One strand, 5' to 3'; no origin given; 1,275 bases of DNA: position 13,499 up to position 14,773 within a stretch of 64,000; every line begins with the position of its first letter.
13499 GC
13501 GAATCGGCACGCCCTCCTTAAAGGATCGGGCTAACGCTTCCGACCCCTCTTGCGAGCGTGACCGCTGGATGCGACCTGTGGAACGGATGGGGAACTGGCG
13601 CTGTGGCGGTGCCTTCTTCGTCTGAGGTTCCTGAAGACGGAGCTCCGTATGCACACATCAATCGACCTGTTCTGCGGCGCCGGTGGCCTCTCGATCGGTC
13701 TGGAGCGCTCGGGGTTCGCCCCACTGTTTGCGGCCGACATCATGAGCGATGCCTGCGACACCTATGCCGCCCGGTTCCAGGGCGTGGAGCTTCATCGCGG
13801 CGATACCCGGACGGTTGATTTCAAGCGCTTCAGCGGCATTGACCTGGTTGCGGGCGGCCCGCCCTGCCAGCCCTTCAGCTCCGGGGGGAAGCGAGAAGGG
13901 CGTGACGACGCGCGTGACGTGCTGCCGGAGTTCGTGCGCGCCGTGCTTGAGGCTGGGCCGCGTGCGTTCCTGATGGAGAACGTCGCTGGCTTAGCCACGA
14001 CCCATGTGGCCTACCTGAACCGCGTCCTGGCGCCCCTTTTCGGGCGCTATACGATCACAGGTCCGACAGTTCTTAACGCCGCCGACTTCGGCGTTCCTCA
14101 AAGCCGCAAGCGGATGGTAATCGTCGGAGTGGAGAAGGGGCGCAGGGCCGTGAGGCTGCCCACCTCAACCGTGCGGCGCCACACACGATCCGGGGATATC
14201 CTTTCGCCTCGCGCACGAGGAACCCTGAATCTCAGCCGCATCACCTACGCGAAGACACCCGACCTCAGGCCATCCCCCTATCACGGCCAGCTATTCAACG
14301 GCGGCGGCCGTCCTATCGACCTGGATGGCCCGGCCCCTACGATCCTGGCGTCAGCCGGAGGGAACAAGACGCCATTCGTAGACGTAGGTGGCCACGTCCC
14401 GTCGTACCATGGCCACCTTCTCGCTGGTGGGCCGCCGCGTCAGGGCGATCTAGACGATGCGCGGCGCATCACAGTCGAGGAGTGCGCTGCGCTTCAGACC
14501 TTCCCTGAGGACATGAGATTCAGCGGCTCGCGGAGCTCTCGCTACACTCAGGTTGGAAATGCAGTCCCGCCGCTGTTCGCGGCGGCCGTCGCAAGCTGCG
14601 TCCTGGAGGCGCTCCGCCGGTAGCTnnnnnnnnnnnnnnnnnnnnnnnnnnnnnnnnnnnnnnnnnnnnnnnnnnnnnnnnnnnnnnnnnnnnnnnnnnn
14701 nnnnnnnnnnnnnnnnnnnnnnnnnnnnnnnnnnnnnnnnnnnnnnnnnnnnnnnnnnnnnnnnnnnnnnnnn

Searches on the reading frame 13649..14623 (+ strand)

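Call 78: search_protein_families(library=phrogs, proteins=[window:13649-14623:+], max_evalue=0.00001)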
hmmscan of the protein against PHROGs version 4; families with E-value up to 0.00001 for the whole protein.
window:13649-14623:+ (324 aa): 5 families
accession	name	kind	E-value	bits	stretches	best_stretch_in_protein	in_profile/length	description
phrog_116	-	other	4.1e-74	251.3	1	3-322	209-493/779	DNA methyltransferase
phrog_363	-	other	1.5e-41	143.6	1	2-315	54-309/327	DNA methyltransferase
phrog_5999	-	other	2.1e-10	41.6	1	2-87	3-94/109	DNA methyltransferase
phrog_36001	-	unknown function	7.5e-10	38.6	0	88-164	487-564/715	-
phrog_23910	-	unknown function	2.7e-07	31.6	1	264-322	35-98/99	-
